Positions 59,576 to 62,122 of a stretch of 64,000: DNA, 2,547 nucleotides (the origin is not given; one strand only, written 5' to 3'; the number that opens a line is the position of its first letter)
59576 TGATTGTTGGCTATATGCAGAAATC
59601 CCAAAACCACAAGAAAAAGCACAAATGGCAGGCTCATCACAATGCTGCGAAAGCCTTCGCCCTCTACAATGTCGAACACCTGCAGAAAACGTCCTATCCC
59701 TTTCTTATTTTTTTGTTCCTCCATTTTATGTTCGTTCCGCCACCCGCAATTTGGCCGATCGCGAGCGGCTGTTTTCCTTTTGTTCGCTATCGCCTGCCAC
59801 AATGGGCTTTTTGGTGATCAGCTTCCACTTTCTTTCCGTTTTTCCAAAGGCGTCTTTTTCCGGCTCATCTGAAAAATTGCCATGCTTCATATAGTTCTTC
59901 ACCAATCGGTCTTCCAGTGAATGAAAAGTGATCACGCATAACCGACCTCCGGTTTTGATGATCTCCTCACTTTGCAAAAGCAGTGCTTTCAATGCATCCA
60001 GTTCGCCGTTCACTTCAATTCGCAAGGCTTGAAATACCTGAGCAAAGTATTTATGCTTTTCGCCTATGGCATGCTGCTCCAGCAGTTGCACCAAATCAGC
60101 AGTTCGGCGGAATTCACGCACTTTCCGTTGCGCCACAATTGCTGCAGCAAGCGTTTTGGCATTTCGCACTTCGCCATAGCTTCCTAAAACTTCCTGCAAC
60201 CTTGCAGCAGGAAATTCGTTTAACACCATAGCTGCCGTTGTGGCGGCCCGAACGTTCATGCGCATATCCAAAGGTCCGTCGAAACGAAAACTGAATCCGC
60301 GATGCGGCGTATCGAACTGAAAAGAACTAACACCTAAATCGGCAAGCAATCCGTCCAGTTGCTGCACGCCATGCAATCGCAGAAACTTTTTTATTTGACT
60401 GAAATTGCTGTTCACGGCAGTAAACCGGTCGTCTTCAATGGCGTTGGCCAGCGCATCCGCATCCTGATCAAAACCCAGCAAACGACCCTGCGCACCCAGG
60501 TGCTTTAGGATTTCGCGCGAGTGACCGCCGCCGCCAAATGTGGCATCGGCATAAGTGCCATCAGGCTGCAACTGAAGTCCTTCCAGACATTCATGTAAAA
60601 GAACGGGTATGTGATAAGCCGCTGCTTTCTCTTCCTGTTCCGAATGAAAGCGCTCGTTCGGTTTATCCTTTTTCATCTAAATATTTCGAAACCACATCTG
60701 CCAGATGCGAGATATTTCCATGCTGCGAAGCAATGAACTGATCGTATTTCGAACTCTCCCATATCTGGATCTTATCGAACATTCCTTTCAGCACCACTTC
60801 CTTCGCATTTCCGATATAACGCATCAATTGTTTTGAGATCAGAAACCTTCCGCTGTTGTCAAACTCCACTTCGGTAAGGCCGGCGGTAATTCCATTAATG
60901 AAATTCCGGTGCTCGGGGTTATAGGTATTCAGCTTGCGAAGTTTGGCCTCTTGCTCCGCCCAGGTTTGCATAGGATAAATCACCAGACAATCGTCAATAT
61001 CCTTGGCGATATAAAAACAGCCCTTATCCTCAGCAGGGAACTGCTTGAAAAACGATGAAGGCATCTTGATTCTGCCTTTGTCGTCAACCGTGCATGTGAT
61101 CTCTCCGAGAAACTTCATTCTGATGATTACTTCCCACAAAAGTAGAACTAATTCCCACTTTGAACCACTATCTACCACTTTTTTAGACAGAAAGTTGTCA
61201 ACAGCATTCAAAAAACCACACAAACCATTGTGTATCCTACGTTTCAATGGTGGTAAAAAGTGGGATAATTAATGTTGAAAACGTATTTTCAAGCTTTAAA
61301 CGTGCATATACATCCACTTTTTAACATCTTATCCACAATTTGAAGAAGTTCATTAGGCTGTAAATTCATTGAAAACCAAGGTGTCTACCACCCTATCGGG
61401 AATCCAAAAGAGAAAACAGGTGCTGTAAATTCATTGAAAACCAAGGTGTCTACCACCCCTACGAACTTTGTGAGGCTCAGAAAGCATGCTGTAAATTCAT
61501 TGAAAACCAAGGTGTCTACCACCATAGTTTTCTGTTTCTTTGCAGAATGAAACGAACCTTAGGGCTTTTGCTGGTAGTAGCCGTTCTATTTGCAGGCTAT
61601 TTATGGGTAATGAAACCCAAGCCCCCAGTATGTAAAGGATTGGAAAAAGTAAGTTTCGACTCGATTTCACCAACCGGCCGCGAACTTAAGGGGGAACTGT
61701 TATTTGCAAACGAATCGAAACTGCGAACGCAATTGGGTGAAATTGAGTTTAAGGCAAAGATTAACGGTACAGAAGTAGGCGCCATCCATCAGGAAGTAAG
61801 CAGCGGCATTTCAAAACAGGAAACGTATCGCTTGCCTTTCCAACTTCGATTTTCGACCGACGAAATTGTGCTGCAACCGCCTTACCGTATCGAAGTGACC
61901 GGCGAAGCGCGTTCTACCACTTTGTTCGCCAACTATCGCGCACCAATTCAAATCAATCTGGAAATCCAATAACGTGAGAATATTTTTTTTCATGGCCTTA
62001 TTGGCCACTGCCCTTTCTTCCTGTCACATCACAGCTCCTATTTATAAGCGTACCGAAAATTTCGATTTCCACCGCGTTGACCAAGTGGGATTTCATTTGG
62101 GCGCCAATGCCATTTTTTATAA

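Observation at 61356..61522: CRISPR-like mini-array (3 x 36-bp perfect repeats, 29- and 30-bp unique spacers) beside the mraZ promoter, sharing an 8-mer with the MraZ boxes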

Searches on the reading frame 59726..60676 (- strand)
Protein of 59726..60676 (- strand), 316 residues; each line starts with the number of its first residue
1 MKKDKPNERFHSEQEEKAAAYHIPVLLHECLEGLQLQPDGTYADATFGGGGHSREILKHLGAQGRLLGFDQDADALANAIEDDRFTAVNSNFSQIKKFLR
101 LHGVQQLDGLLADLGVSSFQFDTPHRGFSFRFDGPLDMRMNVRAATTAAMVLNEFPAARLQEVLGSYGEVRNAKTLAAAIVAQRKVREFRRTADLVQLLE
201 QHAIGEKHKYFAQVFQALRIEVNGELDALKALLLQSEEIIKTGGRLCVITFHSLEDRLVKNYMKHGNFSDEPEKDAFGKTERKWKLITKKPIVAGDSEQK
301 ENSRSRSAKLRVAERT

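Call 9: search_protein_families(library=pfam, proteins=[window:59726-60676:-])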
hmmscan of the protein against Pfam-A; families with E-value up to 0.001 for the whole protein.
window:59726-60676:- (316 aa): 2 families
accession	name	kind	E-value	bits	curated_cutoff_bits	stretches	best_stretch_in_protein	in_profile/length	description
PF01795.25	Methyltransf_5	-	1.5e-96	324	27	1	21-315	3-308/309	MraW methylase family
PF01728.25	FtsJ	-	0.00079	19.8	24.1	0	27-116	9-101/181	FtsJ-like methyltransferase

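Call 56: find_encoding_contigs(protein=window:59726-60676:-, flank=10000, max_places=10)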
Protein window:59726-60676:- (316 aa): 2 contigs read that carry it; 2 places shown.
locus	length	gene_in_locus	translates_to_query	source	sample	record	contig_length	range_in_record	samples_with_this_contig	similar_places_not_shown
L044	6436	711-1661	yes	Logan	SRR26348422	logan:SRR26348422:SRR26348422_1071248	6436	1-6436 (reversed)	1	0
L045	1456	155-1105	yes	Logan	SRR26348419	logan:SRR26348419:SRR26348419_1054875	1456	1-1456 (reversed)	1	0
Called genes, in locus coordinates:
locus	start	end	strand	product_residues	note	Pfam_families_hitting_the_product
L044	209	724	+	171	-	PF02381:MraZ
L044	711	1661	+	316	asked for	PF01795:Methyltransf_5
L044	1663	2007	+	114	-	PF19579:FtsL_2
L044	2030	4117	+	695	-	PF03717:PBP_dimer, PF00905:Transpeptidase, PF03793:PASTA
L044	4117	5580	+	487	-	PF01225:Mur_ligase, PF08245:Mur_ligase_M, PF02875:Mur_ligase_C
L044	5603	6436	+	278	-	?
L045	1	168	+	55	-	?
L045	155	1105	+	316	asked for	PF01795:Methyltransf_5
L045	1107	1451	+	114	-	PF19579:FtsL_2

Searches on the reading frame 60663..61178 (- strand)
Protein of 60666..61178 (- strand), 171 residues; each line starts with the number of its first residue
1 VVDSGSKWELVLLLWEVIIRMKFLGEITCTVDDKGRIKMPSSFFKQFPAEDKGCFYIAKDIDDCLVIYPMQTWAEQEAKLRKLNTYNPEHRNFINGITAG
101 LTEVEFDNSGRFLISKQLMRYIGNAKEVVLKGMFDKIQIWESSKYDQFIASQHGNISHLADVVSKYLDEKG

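Call 9: search_protein_families(library=pfam, proteins=[window:60663-61118:-])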
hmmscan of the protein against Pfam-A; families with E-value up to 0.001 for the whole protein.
window:60663-61118:- (151 aa): 1 family
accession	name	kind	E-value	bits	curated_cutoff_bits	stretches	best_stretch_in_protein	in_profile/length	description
PF02381.23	MraZ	-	2.4e-26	91.9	23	2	79-132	3-57/72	MraZ protein, putative antitoxin-like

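Call 15: find_encoding_contigs(protein=window:60663-61118:-, flank=10000, max_places=10)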
Protein window:60663-61118:- (151 aa): no gene with exactly this product is on record in the collection.

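Call 18: find_related_loci(query=window:60663-61118:-, collection=genome_contigs, flank=6000)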
Query window:60663-61118:- (151 aa) in genome_contigs; peptide patterns used: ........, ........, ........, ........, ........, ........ (x = any residue, [..] = any of these).
211 stretches matched a pattern; 33 encode a relative of the query (tblastn E <= 1e-3); 33 distinct loci.
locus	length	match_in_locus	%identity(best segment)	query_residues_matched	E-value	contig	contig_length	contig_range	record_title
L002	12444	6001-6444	69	1-148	5e-70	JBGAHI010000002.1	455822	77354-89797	MAG: Chitinophagales bacterium isolate MAG_MBR_H125.23 MBRH125-23_opera_contig_144, whole genome shotgun sequence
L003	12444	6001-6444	69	1-148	2e-69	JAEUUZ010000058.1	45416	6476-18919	MAG: Chitinophagales bacterium isolate new MAG-368 k141_586146, whole genome shotgun sequence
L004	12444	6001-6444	68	1-148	2e-69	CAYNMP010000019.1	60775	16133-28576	MAG TPA_asm: uncultured Chitinophagaceae bacterium isolate SRP199154_co2_124 genome assembly, contig: NODE_289_length_60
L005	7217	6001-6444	68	1-148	6e-69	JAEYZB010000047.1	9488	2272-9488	MAG: Bacteroidetes bacterium isolate OH_CBlB_74 k127_1684941, whole genome shotgun sequence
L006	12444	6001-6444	67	1-148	4e-67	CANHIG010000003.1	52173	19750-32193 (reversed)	MAG: Bacteroidetes bacterium isolate RE-23may17-425 genome assembly, contig: RE-23may17-C1028, whole genome shotgun sequ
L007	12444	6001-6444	65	1-148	2e-63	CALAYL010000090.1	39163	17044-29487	MAG TPA_asm: uncultured Bacteroidetes bacterium isolate SRR5576005_bin.105_CONCOCT_v1.1_MAG genome assembly, contig: ERZ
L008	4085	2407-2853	58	1-149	5e-61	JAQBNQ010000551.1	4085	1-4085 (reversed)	MAG: Bacteroidota bacterium isolate RYN_297 scaffold_2238808, whole genome shotgun sequence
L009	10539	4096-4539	59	1-148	6e-60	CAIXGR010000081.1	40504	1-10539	MAG: uncultured Bacteroidetes bacterium isolate VK_bin-4331 genome assembly, contig: bin-4331:81/97, whole genome shotgu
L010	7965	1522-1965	57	1-148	1e-58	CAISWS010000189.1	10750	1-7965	MAG: uncultured Bacteroidetes bacterium isolate AM3_bin-0905 genome assembly, contig: bin-0905:189/527, whole genome sho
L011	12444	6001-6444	57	1-148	1e-58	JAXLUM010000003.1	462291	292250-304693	MAG: Chitinophagales bacterium isolate STL-BAC30 C1.107.fa-3, whole genome shotgun sequence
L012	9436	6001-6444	56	1-148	1e-58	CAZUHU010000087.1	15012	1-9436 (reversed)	MAG TPA_asm: uncultured Chitinophaga sp. isolate SRP189682_co1_467 genome assembly, contig: NODE_8270_length_15012_cov_7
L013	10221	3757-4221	56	1-151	2e-58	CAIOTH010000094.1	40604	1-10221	MAG: uncultured Bacteroidetes bacterium isolate Umea3_bin-1751 genome assembly, contig: bin-1751:094/174, whole genome s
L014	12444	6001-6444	57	1-148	2e-58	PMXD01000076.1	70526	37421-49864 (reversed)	MAG: Bacteroidetes bacterium isolate bog_950 73.20110700_S3M.57_contig_11611, whole genome shotgun sequence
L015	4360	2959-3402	57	1-148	9e-58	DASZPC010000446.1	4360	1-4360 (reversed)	MAG TPA_asm: Chitinophagales bacterium isolate SMAG_U5961 k141_30552, whole genome shotgun sequence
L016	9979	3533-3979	56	1-149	7e-57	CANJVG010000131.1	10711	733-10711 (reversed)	MAG: Bacteroidetes bacterium isolate RH-23may17-913 genome assembly, contig: RH-23may17-C49375, whole genome shotgun seq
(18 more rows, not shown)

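Call 64: find_encoding_contigs(protein=window:60666-61178:-, flank=10000, max_places=10)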
Protein seq(171 aa) (171 aa): 1 contig read that carries it; 1 place shown.
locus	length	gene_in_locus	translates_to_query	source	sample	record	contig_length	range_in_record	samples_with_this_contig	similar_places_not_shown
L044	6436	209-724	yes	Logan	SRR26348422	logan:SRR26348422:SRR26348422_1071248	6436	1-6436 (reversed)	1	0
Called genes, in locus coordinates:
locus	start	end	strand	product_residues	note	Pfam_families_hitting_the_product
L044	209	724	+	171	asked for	PF02381:MraZ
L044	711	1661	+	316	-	PF01795:Methyltransf_5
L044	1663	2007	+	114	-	PF19579:FtsL_2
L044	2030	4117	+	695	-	PF03717:PBP_dimer, PF00905:Transpeptidase, PF03793:PASTA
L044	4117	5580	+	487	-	PF01225:Mur_ligase, PF08245:Mur_ligase_M, PF02875:Mur_ligase_C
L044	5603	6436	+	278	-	?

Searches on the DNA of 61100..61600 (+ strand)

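Call 25: search_rna_families(source=window, start=61100, end=61600, threshold=evalue, max_evalue=10)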
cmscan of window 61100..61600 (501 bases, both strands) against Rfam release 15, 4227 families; matches with E-value up to 10: 2.
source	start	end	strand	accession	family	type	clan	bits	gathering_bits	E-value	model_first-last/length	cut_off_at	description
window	61489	61600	+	RF01227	snoR83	Gene; snRNA; snoRNA; HACA-box;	-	14.5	40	6.4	1-104/129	3'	Small nucleolar RNA snoR83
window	61246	61333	+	RF00885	MIR821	Gene; miRNA;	-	12.6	249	7.6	1-275/275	no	MIR821 microRNA precursor family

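Call 28: search_dna_similar(query=window:61357-61523:+, collection=phages, mode=distant, max_evalue=10, max_rows=15)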
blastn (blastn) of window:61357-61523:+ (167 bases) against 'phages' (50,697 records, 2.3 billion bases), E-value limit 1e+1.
Records with a match: 20; places in all: 20; records where one place covers at least 80% of the query: 0.
Best place of each record, by identity: 80-90% 20.
By first word of the organism name: Streptomyces 16; Bacillus 4.
By host as written in the record: Streptomyces lividans JI 1326 8; Streptomyces griseus ATCC 10137 7; Bacillus subtilis 4; Streptomyces sanglieri UNT16F27A 1.
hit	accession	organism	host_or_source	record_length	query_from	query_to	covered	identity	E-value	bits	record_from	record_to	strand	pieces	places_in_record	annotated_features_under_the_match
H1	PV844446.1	Bacillus phage 279BB001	Bacillus subtilis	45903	40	77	23%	81.6%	6e+0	36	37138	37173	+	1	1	replisome organizer protein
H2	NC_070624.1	Bacillus phage 000TH010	Bacillus subtilis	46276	40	77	23%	81.6%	6e+0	36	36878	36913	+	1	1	63: replisome organizer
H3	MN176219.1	Bacillus phage 000TH010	Bacillus subtilis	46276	40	77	23%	81.6%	6e+0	36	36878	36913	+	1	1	63: replisome organizer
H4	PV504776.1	Bacillus phage 268TH003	Bacillus subtilis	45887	40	77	23%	81.6%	6e+0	36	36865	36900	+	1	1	replisome organizer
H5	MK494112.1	Streptomyces phage EGole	Streptomyces griseus ATCC 10137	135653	105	131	16%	89.7%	2e+0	37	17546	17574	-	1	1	37: glycosyltransferase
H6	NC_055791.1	Streptomyces phage EGole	Streptomyces griseus ATCC 10137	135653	105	131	16%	89.7%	2e+0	37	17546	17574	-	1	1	37: glycosyltransferase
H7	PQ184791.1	Streptomyces phage Lululemon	Streptomyces lividans JI 1326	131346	105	130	16%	89.3%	6e+0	36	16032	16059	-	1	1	36: glycosyltransferase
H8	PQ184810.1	Streptomyces phage PacManQ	Streptomyces lividans JI 1326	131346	105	130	16%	89.3%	6e+0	36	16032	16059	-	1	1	36: glycosyltransferase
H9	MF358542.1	Streptomyces phage Sushi23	Streptomyces griseus ATCC 10137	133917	105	130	16%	89.3%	6e+0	36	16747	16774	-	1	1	glycosyltransferase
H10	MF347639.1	Streptomyces phage Samisti12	Streptomyces griseus ATCC 10137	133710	105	130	16%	89.3%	6e+0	36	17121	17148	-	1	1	glycosyltransferase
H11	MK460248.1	Streptomyces phage Teutsch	Streptomyces griseus ATCC 10137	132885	105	130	16%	89.3%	6e+0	36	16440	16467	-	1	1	36: glycosyltransferase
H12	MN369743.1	Streptomyces phage Tribute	Streptomyces griseus ATCC 10137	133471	105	130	16%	89.3%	6e+0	36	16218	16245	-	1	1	35: glycosyltransferase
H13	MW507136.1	Streptomyces phage Cross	Streptomyces sanglieri UNT16F27A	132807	105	130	16%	89.3%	6e+0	36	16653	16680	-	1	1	37: glycosyltransferase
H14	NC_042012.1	Streptomyces phage Samisti12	Streptomyces griseus ATCC 10137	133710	105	130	16%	89.3%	6e+0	36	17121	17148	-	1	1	glycosyltransferase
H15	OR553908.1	Streptomyces phage Watermoore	Streptomyces lividans JI 1326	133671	105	130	16%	89.3%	6e+0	36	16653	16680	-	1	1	37: glycosyltransferase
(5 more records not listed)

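Call 29: search_dna_similar(query=window:61357-61523:+, collection=plasmids, mode=distant, max_evalue=10, max_rows=15)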
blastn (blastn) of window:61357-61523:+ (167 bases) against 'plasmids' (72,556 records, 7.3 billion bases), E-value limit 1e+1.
Records with a match: 12; places in all: 12; records where one place covers at least 80% of the query: 0.
Best place of each record, by identity: >=99% 5; 90-95% 5; 80-90% 2.
By first word of the organism name: Rhizobium 5; Klebsiella 3; Clostridium 2; Neorhizobium 1; Exiguobacterium 1.
By predicted mobility (MOB-suite, as given by PLSDB): non-mobilizable 6; conjugative 5; mobilizable 1.
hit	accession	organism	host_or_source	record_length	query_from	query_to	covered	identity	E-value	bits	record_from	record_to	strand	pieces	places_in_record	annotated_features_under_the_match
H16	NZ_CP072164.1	Rhizobium sp. B21/90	Himalayan blackberry,cell culture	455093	1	151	36%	100.0%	6e+0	112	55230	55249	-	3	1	zeta toxin family protein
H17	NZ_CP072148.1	Rhizobium sp. K1/93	Himalayan blackberry,cell culture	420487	1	151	36%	100.0%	6e+0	112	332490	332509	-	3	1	zeta toxin family protein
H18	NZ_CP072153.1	Rhizobium sp. K15/93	Himalayan blackberry,cell culture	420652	1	151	36%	100.0%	6e+0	112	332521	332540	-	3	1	zeta toxin family protein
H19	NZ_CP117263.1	Rhizobium tumorigenes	Rubus sp.,pure bacterial culture,Aerial ...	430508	1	151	36%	100.0%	6e+0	112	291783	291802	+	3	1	zeta toxin family protein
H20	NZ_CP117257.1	Rhizobium tumorigenes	Rubus sp.,pure bacterial culture,Aerial ...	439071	1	151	36%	100.0%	6e+0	112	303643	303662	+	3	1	zeta toxin family protein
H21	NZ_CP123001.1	Neorhizobium petrolearium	single cell,petroleum contaminated soil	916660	80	113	20%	88.9%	6e+0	37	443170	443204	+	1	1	hydantoinase/oxoprolinase family protein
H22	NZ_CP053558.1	Exiguobacterium sp. Helios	-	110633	50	77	17%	89.3%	6e+0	38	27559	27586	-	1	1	hypothetical protein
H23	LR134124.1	Klebsiella aerogenes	not available: to be reported later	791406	121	146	16%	92.6%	6e+0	37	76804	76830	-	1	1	yqgE: UPF0301 protein YqgE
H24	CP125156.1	Klebsiella pneumoniae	-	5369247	121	146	16%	92.6%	6e+0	37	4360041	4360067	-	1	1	YqgE/AlgH family protein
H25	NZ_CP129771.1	Klebsiella pneumoniae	Homo sapiens,whole organism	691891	121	146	16%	92.6%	6e+0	37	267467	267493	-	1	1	YqgE/AlgH family protein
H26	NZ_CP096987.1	Clostridium felsineum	whole organism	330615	121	145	15%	92.0%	6e+0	37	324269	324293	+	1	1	hypothetical protein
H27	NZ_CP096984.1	Clostridium felsineum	whole organism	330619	121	145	15%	92.0%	6e+0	37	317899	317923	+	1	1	hypothetical protein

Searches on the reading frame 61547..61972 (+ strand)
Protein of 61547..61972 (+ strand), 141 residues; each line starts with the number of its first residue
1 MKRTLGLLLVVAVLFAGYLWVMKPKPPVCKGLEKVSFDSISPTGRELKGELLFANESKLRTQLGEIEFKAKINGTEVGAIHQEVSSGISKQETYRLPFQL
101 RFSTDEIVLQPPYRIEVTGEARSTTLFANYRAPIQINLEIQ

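Call 9: search_protein_families(library=pfam, proteins=[window:61547-61972:+])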
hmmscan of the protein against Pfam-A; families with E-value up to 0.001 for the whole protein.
window:61547-61972:+ (141 aa): 0 families

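Call 11: find_encoding_contigs(protein=window:61547-61972:+, flank=10000, max_places=10)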
Protein window:61547-61972:+ (141 aa): 1 contig read that carries it; 1 place shown.
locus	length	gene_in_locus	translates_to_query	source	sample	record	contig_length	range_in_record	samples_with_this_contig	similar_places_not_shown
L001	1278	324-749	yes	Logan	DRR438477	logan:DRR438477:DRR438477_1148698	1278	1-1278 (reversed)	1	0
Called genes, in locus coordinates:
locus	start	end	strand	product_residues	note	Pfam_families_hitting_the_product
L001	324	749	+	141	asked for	-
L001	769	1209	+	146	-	PF03168:LEA_2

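Call 32: find_homologous_proteins(query=window:61547-61972:+, max_evalue=0.00001)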
Query window:61547-61972:+ (141 aa): 4 proteins with E <= 0.00001 among 110 candidates.
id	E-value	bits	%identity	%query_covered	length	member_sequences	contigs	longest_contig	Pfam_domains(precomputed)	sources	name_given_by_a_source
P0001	2.0e-85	301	100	100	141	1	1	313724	-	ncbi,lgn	ncbi:MAG: hypothetical protein U0T73_06765 [Chitinophagales bacterium]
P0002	1.1e-48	183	64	96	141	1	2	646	-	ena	-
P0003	5.1e-43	164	57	99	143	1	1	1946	-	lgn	-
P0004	6.3e-41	157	58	92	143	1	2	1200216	-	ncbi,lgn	ncbi:MAG: hypothetical protein U0T84_02850 [Chitinophagales bacterium]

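Call 33: find_encoding_contigs(protein=P0004, flank=10000, max_places=6)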
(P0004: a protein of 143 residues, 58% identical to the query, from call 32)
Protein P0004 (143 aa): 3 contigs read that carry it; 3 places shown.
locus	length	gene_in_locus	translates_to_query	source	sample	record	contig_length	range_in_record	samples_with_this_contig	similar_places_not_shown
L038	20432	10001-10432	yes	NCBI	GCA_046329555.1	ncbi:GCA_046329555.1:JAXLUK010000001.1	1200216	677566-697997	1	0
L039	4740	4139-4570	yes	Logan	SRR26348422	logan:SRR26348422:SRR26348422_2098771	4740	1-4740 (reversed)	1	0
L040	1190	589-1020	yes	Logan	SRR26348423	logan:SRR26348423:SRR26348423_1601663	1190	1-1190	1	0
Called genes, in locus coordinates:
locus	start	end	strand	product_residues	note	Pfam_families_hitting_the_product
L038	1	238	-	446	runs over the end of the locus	PF21377:MurD_N (weak), PF21799:MurD-like_N, PF08245:Mur_ligase_M, PF02875:Mur_ligase_C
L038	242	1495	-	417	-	PF00953:Glycos_transf_4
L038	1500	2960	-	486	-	PF01225:Mur_ligase, PF08245:Mur_ligase_M, PF02875:Mur_ligase_C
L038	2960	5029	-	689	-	PF03717:PBP_dimer, PF00905:Transpeptidase, PF03793:PASTA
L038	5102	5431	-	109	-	PF19579:FtsL_2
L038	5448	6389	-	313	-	PF01795:Methyltransf_5, PF01728:FtsJ (faint)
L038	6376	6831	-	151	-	PF02381:MraZ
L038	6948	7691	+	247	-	PF19630:DUF6134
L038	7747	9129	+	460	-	-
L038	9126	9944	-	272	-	PF04116:FA_hydroxylase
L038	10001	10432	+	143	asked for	-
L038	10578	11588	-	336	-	PF01548:DEDD_Tnp_IS110, PF02371:Transposase_20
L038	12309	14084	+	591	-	PF00501:AMP-binding, PF23562:AMP-binding_C_3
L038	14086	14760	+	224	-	PF00989:PAS (weak), PF08448:PAS_4, PF13426:PAS_9, PF08447:PAS_3 (weak)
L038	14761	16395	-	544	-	PF06418:CTP_synth_N, PF00117:GATase, PF07722:Peptidase_C26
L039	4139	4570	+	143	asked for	-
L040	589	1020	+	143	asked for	-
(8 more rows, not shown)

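Call 34: find_encoding_contigs(protein=P0003, flank=10000, max_places=6)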
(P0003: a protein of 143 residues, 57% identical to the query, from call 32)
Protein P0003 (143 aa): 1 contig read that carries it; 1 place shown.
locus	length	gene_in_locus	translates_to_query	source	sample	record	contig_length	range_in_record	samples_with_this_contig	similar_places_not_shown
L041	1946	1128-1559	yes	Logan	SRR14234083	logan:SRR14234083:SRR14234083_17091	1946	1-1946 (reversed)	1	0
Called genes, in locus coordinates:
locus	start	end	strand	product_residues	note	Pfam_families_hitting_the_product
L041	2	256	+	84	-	?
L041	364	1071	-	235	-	PF04116:FA_hydroxylase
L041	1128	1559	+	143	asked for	-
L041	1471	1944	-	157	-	?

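Call 35: find_encoding_contigs(protein=P0002, flank=10000, max_places=6)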
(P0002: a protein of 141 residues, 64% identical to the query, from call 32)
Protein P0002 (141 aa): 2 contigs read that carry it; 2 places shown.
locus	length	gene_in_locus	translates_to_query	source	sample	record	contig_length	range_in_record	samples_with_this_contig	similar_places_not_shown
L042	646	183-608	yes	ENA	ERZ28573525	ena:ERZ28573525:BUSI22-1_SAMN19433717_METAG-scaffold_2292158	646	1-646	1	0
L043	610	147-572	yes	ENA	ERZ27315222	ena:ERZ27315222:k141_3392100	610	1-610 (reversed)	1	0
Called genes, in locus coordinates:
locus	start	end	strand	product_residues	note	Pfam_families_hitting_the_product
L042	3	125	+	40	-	?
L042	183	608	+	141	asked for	-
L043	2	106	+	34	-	?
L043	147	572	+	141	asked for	-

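Call 80: search_protein_families(library=pfam, proteins=[window:61547-61972:+], max_evalue=10)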
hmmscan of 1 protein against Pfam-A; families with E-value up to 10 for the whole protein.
window:61547-61972:+ (141 aa): 0 families
